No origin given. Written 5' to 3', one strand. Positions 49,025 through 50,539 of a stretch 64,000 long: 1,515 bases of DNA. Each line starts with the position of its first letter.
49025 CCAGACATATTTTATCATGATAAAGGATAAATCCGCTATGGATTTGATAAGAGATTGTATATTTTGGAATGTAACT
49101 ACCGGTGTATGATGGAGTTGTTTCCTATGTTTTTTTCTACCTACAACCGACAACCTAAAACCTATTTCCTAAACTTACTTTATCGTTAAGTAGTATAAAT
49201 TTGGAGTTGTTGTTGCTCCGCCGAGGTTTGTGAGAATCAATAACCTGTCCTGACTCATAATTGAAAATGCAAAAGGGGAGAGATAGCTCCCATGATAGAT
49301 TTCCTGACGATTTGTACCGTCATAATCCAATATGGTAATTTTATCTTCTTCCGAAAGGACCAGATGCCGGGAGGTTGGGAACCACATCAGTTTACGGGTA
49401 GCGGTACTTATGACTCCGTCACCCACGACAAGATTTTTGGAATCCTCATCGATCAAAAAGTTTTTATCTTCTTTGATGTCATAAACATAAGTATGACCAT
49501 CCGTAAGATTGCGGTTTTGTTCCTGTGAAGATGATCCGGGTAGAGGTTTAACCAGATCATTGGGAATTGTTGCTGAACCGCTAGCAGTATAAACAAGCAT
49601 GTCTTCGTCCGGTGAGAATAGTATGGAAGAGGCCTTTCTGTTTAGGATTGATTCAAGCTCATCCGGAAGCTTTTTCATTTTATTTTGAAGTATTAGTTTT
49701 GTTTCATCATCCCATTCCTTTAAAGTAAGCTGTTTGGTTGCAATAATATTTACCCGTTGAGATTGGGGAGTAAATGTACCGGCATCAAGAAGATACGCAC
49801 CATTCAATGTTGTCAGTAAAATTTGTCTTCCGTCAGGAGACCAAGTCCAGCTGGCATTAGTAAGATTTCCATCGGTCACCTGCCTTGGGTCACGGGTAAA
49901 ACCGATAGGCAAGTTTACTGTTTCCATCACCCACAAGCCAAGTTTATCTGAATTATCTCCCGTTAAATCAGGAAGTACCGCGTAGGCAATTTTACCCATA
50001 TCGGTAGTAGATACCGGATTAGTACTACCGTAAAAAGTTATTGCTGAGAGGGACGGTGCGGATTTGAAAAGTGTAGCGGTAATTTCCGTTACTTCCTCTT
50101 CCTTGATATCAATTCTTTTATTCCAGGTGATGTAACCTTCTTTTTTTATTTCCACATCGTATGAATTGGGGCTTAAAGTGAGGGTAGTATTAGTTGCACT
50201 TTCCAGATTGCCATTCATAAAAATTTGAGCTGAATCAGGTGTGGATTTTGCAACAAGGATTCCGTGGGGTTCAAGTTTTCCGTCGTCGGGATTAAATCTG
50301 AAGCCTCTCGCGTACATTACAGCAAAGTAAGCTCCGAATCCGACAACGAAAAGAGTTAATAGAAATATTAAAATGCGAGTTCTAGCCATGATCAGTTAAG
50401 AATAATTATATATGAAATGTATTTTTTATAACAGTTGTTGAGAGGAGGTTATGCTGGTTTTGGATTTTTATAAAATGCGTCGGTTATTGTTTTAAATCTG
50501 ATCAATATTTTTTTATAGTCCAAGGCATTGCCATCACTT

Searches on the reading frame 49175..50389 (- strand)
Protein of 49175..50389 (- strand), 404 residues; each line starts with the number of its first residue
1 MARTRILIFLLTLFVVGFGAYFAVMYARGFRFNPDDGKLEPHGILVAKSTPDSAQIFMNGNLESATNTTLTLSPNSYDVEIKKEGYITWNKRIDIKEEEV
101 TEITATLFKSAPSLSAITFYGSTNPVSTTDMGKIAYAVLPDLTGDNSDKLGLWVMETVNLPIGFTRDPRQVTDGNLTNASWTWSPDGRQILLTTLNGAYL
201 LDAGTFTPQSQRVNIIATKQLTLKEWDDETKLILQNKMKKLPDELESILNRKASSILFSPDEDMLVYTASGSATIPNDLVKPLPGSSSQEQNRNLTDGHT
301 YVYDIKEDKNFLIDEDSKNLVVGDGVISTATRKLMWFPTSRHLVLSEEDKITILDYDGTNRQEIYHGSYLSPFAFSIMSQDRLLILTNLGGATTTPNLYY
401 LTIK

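Call 15: search_protein_families(library=pfam, proteins=[window:49175-50389:-], max_evalue=0.00001)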
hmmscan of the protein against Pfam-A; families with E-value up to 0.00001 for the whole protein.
window:49175-50389:- (404 aa): 1 family
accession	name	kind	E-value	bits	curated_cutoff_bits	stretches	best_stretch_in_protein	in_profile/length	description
PF08308.17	PEGA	-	8.1e-11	42.1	20.8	1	43-109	2-69/71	PEGA domain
